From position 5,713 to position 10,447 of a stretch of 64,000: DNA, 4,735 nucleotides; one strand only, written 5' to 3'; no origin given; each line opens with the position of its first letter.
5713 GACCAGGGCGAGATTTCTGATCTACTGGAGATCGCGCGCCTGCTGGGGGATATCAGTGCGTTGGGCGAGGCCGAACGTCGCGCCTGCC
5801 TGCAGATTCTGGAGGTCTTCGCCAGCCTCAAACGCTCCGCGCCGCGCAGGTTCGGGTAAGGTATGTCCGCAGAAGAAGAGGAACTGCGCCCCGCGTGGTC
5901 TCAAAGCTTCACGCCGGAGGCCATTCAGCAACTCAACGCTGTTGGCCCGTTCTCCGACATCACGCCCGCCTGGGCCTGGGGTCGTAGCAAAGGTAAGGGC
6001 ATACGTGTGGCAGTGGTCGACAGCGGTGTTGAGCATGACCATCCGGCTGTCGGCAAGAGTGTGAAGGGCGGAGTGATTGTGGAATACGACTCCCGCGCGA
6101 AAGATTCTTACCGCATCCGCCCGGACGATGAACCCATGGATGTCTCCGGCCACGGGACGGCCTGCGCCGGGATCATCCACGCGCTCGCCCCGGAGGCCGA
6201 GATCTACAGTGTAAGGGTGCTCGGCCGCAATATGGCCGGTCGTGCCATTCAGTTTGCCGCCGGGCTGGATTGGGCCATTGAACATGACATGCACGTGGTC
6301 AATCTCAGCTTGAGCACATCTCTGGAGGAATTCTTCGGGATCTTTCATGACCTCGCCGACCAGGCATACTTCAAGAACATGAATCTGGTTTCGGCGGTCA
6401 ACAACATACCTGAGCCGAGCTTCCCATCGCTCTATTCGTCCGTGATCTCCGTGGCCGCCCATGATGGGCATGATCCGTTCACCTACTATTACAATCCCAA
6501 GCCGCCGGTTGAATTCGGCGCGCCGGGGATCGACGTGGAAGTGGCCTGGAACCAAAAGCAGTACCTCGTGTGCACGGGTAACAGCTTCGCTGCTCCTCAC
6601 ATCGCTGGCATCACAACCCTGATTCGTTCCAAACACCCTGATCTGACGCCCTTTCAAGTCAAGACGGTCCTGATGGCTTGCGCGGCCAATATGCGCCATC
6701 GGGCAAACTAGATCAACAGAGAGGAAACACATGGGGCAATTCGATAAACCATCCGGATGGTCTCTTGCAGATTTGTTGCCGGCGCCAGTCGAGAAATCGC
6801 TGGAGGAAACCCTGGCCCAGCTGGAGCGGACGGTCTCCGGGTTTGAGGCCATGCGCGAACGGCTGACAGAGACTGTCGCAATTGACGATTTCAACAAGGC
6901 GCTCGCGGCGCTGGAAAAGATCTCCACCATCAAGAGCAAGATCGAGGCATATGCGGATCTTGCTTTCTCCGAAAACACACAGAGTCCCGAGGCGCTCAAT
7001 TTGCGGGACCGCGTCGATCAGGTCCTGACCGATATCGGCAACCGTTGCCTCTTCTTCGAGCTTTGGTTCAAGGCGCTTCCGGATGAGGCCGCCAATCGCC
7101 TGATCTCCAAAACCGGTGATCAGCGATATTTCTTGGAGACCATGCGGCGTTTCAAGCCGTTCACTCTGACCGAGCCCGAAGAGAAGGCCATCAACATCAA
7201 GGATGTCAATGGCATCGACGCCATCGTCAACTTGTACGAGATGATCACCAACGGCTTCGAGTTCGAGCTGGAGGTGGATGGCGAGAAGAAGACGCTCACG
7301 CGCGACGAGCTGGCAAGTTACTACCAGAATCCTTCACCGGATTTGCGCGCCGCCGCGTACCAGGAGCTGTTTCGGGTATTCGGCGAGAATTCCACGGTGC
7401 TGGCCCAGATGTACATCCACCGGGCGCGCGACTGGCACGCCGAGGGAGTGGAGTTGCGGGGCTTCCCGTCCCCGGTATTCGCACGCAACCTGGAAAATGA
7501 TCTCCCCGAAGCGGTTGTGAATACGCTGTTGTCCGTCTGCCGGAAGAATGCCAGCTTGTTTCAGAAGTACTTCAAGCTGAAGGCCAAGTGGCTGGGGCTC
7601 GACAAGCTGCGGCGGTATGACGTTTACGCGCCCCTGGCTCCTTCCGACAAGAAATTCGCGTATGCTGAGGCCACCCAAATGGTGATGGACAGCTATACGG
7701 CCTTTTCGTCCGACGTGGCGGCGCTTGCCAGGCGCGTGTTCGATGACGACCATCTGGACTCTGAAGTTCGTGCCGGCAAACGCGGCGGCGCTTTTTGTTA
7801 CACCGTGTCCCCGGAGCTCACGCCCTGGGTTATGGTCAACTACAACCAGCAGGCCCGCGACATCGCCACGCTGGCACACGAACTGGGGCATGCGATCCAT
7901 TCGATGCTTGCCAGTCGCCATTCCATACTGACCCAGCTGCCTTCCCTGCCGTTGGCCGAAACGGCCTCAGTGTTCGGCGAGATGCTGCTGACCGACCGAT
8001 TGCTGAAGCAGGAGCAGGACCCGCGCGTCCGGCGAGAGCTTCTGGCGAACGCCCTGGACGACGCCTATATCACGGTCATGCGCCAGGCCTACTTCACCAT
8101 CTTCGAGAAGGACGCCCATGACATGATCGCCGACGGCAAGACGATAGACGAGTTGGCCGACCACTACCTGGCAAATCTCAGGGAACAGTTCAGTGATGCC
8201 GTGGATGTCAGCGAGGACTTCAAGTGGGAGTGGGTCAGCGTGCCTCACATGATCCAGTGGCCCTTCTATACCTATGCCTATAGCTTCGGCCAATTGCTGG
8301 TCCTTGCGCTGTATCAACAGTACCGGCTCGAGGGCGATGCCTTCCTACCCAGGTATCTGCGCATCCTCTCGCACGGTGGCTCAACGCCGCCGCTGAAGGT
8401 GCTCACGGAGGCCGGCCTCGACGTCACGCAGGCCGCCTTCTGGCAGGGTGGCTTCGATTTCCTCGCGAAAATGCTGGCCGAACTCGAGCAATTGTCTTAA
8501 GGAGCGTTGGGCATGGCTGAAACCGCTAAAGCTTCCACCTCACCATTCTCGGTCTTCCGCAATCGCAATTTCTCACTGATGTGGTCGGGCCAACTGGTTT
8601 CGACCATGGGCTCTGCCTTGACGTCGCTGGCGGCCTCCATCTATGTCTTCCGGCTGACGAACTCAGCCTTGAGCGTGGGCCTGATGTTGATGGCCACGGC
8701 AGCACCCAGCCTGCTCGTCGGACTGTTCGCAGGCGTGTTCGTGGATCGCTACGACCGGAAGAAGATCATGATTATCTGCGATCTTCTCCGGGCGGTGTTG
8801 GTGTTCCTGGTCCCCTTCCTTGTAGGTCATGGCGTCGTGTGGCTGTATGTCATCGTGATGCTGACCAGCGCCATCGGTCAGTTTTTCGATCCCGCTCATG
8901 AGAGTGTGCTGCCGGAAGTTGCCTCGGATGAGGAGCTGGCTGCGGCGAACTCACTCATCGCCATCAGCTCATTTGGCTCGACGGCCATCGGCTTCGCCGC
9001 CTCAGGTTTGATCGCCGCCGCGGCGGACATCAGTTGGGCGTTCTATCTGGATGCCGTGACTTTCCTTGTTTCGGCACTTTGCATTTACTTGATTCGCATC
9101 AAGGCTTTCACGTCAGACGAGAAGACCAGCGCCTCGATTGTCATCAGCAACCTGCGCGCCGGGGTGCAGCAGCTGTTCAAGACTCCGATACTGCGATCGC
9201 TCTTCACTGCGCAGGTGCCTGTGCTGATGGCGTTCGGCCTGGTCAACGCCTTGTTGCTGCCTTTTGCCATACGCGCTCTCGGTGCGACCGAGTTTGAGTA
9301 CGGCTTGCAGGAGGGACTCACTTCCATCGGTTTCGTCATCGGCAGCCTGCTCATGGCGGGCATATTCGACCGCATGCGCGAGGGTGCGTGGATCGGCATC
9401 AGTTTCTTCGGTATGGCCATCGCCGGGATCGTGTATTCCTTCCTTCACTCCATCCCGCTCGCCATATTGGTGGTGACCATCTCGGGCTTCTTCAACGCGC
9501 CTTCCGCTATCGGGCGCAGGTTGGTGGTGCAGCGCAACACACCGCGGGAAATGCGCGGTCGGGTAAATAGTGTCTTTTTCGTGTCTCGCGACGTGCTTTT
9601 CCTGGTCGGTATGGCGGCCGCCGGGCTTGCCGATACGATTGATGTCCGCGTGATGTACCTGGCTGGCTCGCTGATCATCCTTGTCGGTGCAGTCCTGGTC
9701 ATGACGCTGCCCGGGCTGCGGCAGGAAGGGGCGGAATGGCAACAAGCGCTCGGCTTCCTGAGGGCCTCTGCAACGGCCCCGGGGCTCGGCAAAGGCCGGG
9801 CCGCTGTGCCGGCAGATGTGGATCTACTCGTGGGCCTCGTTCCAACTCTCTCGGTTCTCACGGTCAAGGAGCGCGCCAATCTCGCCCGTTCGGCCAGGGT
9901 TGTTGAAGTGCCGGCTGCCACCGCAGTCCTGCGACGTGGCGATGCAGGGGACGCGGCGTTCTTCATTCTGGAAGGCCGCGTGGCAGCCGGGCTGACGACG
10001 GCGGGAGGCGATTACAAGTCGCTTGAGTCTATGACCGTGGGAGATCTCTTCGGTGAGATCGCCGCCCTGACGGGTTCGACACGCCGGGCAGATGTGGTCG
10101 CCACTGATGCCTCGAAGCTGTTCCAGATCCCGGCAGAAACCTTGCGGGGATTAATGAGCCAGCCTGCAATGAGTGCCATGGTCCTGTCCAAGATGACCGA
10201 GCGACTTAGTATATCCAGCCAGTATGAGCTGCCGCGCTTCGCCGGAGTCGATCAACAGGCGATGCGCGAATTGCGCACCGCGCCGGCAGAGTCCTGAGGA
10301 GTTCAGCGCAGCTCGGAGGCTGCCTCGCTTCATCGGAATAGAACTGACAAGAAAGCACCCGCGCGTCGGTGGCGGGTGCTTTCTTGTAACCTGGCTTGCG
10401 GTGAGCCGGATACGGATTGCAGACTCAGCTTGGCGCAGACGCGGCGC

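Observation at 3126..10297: cNMP-themed neighbourhood: Crp regulator, polycationic 12-repeat protein, GAF protein, signal-less subtilase, M3 oligoendopeptidase and MFS::cNMP-binding transporter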

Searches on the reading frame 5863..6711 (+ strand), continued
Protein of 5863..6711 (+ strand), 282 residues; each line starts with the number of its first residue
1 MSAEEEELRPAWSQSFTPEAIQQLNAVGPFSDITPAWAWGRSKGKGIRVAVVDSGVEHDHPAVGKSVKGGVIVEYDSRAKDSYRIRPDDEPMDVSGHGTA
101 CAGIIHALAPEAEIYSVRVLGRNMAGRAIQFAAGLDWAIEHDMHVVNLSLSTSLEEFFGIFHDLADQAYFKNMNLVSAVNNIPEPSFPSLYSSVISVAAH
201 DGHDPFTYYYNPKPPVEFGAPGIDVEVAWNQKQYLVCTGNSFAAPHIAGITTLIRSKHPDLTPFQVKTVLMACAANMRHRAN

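Call 43: search_solved_structures(query=window:5863-6708:+, max_evalue=1e-10, show_alignments=2)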
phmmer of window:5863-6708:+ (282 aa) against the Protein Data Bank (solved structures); distinct sequences matched with E-value up to 1e-10: 99 (the best 60 are shown).
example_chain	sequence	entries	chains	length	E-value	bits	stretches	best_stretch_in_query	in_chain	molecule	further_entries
3f49_S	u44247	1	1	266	5.5e-26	94.9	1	43-274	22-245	Subtilisin BPN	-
9zio_S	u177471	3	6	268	1.1e-25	94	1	44-274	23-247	SUBTILISIN BPN'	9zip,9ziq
1gns_A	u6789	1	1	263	1.3e-25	93.7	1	42-270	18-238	SUBTILISIN BPN'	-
3bgo_S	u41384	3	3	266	1.5e-25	93.5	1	43-274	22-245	Subtilisin BPN'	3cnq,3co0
6ube_S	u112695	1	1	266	1.6e-25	93.4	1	43-274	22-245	SUBTILISIN BPN'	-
1dui_A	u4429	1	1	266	1.6e-25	93.4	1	42-270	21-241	PROTEIN (SUBTILISIN BPN')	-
1gnv_A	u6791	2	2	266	2e-25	93.1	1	42-270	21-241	SUBTILISIN BPN'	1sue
1sua_A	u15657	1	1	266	3.4e-25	92.3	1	42-270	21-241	SUBTILISIN BPN'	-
6u9l_S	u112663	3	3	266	4.2e-25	92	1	43-274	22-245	SUBTILISIN BPN'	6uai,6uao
1spb_S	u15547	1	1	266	1.5e-24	90.2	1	42-270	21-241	SUBTILISIN BPN'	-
7am3_A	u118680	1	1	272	5.6e-24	88.3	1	42-274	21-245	Subtilisin BPN'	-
5arb_A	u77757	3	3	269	1.1e-23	87.4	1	43-275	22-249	SUBTILISIN SAVINASE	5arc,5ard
2sni_E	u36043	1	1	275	1.4e-23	87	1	42-271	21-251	SUBTILISIN NOVO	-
7am4_A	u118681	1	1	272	1.5e-23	87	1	42-274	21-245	Subtilisin BPN'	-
7am5_A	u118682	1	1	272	1.9e-23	86.6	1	42-274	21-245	Subtilisin BPN'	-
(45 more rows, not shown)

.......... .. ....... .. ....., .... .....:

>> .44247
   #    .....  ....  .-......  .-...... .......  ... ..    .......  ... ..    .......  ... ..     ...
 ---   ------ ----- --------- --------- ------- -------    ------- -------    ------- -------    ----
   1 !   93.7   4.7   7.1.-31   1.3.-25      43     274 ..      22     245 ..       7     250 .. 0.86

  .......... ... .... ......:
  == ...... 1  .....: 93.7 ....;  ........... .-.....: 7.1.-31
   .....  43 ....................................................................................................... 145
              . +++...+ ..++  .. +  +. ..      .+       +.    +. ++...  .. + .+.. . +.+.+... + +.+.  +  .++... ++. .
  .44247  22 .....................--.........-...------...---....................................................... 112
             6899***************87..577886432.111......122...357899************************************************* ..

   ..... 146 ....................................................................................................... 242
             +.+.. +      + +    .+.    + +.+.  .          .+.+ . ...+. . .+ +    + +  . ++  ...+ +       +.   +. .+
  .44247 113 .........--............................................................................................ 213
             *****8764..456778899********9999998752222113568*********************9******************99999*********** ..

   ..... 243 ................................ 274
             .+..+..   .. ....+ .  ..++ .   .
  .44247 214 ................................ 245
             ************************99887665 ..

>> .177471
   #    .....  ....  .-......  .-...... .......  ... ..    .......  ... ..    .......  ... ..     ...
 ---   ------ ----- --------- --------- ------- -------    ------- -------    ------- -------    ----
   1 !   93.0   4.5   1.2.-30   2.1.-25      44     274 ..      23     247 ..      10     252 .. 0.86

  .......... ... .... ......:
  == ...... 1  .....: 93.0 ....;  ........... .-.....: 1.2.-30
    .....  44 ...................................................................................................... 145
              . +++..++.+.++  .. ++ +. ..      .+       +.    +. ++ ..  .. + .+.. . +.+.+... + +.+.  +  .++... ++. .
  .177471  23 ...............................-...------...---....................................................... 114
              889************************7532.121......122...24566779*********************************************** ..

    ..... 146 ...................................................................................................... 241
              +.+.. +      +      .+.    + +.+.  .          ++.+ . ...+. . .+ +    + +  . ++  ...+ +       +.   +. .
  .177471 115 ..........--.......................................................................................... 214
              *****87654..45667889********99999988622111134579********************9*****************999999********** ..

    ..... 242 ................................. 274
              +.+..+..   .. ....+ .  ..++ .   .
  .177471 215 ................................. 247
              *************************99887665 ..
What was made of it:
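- The nearest solved enzymes are true subtilisins (call 43).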

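Call 60: predict_structure(alignment_id=A1)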
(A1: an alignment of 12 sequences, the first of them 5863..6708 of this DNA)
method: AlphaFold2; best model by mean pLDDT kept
length: 282 residues; sequences in the alignment: 12
mean_pLDDT: 38.1   pTM: 0.37
mean pLDDT of the five models: 38.1, 33.4, 33.4, 31.2, 30.3
residues with pLDDT >= 90: 0; 70-90: 3; 50-70: 39; < 50: 240
segments of 3 or more residues with pLDDT < 50: 1-64, 66-71, 74-82, 88-117, 119-123, 144-254, 271-282
pLDDT, mean of each block of 10 residues (from residue 1): 27 29 33 26 24 33 45 45 49 40 45 47 50 54 45 43 41 37 26 28 32 28 28 28 35 59 57 36 30
secondary structure, 60 per line:
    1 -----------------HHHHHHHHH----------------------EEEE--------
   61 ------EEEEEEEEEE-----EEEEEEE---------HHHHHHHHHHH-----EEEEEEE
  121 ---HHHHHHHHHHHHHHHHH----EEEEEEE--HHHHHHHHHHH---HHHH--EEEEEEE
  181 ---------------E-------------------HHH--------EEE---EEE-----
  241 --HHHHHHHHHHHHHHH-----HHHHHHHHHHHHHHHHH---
elements in order: H18-26 E49-52 E67-76 E82-88 H98-108 E114-120 H124-140 E145-151 H154-164 H168-171 E174-180 E227-229 E233-235 H243-257 H263-279
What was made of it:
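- On Intracellular subtilisin protease (ISP)-like: The structure model failed (call 60).
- The S8 structure model failed (call 60), so the pockets were judged from sequence alignment only.
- Tried and rejected: AlphaFold2 with a 12-sequence alignment gave mean pLDDT 38 (call 60).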

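Call 75: find_encoding_contigs(protein=P0009, flank=8000, max_places=4)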
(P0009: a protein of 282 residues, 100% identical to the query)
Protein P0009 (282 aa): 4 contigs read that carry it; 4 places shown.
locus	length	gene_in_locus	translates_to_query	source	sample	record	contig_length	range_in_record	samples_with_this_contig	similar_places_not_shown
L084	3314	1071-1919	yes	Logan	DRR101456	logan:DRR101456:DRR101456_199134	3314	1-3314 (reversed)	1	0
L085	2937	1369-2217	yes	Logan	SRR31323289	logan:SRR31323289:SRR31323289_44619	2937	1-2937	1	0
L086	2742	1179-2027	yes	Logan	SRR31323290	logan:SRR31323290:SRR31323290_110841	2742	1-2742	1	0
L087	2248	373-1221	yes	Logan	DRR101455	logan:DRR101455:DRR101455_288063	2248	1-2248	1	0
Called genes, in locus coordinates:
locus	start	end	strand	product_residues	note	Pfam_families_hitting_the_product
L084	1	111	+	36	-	?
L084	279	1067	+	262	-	PF13185:GAF_2, PF01590:GAF, PF13492:GAF_3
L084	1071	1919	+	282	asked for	PF00082:Peptidase_S8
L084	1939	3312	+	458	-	?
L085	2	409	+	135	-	?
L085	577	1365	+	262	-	PF13185:GAF_2, PF01590:GAF, PF13492:GAF_3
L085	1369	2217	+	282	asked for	PF00082:Peptidase_S8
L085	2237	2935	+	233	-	?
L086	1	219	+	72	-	?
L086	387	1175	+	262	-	PF13185:GAF_2, PF01590:GAF, PF13492:GAF_3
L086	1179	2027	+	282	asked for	PF00082:Peptidase_S8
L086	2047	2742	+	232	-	?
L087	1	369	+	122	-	?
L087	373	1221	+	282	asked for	PF00082:Peptidase_S8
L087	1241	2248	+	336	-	?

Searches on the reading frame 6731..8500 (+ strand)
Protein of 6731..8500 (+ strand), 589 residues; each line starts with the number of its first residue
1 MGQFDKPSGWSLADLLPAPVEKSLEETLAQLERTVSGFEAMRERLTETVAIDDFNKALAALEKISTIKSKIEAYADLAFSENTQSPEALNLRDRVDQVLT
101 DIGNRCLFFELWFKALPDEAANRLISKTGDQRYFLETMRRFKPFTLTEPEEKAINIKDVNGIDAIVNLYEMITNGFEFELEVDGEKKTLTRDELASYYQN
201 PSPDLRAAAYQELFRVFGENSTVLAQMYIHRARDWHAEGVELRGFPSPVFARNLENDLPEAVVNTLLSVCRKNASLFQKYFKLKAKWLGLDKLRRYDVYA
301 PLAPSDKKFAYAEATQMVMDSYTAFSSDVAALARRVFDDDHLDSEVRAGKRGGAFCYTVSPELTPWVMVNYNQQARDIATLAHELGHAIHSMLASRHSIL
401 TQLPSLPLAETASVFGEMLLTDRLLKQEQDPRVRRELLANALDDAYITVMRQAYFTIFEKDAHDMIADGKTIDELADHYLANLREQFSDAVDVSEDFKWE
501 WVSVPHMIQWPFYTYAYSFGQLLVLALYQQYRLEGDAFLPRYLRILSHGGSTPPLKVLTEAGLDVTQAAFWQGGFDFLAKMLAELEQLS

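Call 3: search_protein_families(library=pfam, proteins=[window:6731-8500:+], max_evalue=0.01)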
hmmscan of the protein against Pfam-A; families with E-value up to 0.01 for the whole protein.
window:6731-8500:+ (589 aa): 2 families
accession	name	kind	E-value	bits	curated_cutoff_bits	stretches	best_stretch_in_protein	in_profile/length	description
PF01432.26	Peptidase_M3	-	3.4e-47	162.3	27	1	197-574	2-454/457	Peptidase family M3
PF08439.15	Peptidase_M3_N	-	2e-05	25.2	25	1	113-175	2-67/70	Oligopeptidase F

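Call 8: search_protein_families(library=ncbifam, proteins=[window:6731-8500:+], max_evalue=0.01)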
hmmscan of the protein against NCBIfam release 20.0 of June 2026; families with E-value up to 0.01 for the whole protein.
window:6731-8500:+ (589 aa): 3 families
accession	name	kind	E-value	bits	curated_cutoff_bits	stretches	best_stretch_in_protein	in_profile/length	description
TIGR02290.1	M3_fam_3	subfamily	9.9e-161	536.6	561.7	1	10-588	2-587/587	M3 family oligoendopeptidase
TIGR00181.1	pepF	equivalog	3.5e-95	320.1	490.55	1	5-588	5-591/591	oligoendopeptidase F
TIGR02289.1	M3_not_pepF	subfamily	1.6e-36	126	442.35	1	156-565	115-527/549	M3 family oligoendopeptidase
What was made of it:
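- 6731..8500 (+): M3B oligoendopeptidase (PepF-like, 589 aa, HELGH). TIGR02290 scores 536.6 bits against a cutoff of 561.7 (calls 3 and 8).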

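Call 9: search_protein_families(library=padloc, proteins=[window:6731-8500:+], max_evalue=0.01)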
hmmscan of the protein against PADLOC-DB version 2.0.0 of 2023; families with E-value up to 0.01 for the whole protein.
window:6731-8500:+ (589 aa): 0 families

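Call 78: search_solved_structures(query=window:6731-8497:+, max_evalue=0.00001)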
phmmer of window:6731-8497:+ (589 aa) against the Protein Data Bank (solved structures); distinct sequences matched with E-value up to 0.00001: 5.
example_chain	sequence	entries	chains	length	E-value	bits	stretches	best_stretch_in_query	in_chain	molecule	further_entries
2qr4_A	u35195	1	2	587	3.1e-50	174.8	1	71-588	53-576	Peptidase M3B, oligoendopeptidase F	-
3ce2_A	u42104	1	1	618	1.8e-49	172.2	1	72-588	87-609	Putative peptidase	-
3sks_A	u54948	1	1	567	4.7e-12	48.7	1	178-563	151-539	Putative Oligoendopeptidase F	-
3ahm_A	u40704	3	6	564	2.3e-11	46.5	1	179-558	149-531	Oligopeptidase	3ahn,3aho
2h1j_A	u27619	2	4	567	8.6e-09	37.9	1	179-564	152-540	Oligoendopeptidase F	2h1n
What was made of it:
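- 6731..8500 (+): Nearest PDB entry is 2qr4, an M3B oligoendopeptidase F (call 78).
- On M3B oligoendopeptidase F family: The nearest PDB entry is 2qr4, an M3B PepF (call 78).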

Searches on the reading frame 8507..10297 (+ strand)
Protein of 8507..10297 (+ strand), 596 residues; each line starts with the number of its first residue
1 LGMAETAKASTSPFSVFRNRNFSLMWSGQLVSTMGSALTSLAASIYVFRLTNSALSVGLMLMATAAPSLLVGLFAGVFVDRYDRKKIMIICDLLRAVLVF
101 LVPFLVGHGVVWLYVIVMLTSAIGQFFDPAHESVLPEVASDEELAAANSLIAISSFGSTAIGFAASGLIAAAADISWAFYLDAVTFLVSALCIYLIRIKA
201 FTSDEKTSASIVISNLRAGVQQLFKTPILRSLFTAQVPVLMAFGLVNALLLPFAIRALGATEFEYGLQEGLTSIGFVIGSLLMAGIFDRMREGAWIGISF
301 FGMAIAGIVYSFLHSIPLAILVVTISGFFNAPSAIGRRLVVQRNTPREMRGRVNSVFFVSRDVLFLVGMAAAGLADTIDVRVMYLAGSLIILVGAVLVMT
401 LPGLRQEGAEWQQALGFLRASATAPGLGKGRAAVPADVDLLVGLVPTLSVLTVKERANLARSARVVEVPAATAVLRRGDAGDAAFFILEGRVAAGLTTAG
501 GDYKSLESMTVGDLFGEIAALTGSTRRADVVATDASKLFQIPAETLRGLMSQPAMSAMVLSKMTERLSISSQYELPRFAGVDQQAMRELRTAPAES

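Call 3: search_protein_families(library=pfam, proteins=[window:8507-10297:+], max_evalue=0.01)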
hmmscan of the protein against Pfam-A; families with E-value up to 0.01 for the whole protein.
window:8507-10297:+ (596 aa): 5 families
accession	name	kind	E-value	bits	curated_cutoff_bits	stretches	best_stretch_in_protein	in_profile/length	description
PF07690.21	MFS_1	-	1.1e-35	123.7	33.4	2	25-236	1-215/347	Major Facilitator Superfamily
PF05977.19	MFS_3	-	2.3e-26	92.8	27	1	11-401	1-393/524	Transmembrane secretion effector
PF00027.35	cNMP_binding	-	4.1e-16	59.1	27.5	1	466-552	2-88/89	Cyclic nucleotide-binding domain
PF13347.12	MFS_2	-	5.7e-07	28.9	27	2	188-333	186-331/427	MFS/sugar transport protein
PF12832.13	MFS_1_like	-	0.0057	16.2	25.2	1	53-353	32-338/373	MFS_1 like family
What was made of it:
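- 8507..10297 (+): MFS transporter (EntS/DHA3-like, about 11 TM segments) fused to a C-terminal cNMP-binding domain. MFS_1, MFS_3 and PF00027 (call 3).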

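Call 8: search_protein_families(library=ncbifam, proteins=[window:8507-10297:+], max_evalue=0.01)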
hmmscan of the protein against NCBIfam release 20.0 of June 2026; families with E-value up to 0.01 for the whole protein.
window:8507-10297:+ (596 aa): 21 families
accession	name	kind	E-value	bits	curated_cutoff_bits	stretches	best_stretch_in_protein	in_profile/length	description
TIGR00900.1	2A0121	subfamily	7.1e-63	213.1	319.6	1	22-374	1-358/364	H+ Antiporter protein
NF007792.0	PRK10489.1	equivalog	7.7e-33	114.1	324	1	18-409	15-407/419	enterobactin transporter EntS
NF052575.1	MFS_efflux_Tap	equivalog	1e-24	87.3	625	1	23-406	7-399/401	multidrug efflux MFS transporter Tap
NF000246.1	macrolide_MefC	exception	5.7e-22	78.3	870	1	21-398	9-393/407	macrolide efflux MFS transporter Mef(C)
NF000245.1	macrolide_MefA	exception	1.6e-19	70.3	675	1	20-399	9-395/405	macrolide efflux MFS transporter Mef(A)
NF006386.0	PRK08633.1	equivalog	8.6e-19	66.8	1221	1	57-402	49-411/1147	acyl-[ACP]--phospholipid O-acyltransferase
NF012178.0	tet_MFS_V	exception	3.5e-17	62.6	640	1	16-399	4-396/409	tetracycline efflux MFS transporter Tet(V)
NF000051.1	macrolide_MefB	exception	8.7e-15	54.6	800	1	20-400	9-394/409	macrolide efflux MFS transporter Mef(B)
NF000154.1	macrolide_MefEN2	exception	5.7e-11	42.4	800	1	25-395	11-386/401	macrolide efflux MFS transporter Mef(En2)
TIGR00880.1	2_A_01_02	superfamily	1.2e-10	41.6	131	1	58-196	1-137/141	multidrug resistance protein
NF005291.0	PRK06814.1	equivalog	4.7e-10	38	1349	1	15-314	6-312/1140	acyl-[ACP]--phospholipid O-acyltransferase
TIGR00881.1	2A0104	subfamily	2.6e-08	33.3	407.75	1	259-399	26-168/379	phosphoglycerate transporter protein PgtP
TIGR03896.1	cyc_nuc_ocin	subfamily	2.4e-07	30.5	161.05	1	463-587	8-140/317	bacteriocin-type transport-associated protein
NF008732.0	PRK11753.1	equivalog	9e-07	28.6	266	1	462-572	22-134/214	cAMP-activated global transcriptional regulator CRP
NF058543.1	ActPatMycb56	equivalog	9.2e-06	24.7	460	1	454-568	10-123/317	acetyltransferase Pat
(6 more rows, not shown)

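Call 9: search_protein_families(library=padloc, proteins=[window:8507-10297:+], max_evalue=0.01)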
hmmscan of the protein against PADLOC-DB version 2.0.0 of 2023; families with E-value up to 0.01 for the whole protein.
window:8507-10297:+ (596 aa): 4 families
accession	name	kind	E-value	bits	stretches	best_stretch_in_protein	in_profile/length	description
PDLC00731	Effector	-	1.2e-07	29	1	458-568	35-142/306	TIR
PDLC02371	PycTIR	-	1.1e-06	26.2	1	458-567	32-138/288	-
PDLC00734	PycC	-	9.5e-06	22.9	1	458-552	28-122/374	Pycsar cyclase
PDLC00732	Effector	-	0.00034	17.6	1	457-546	30-115/301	TIR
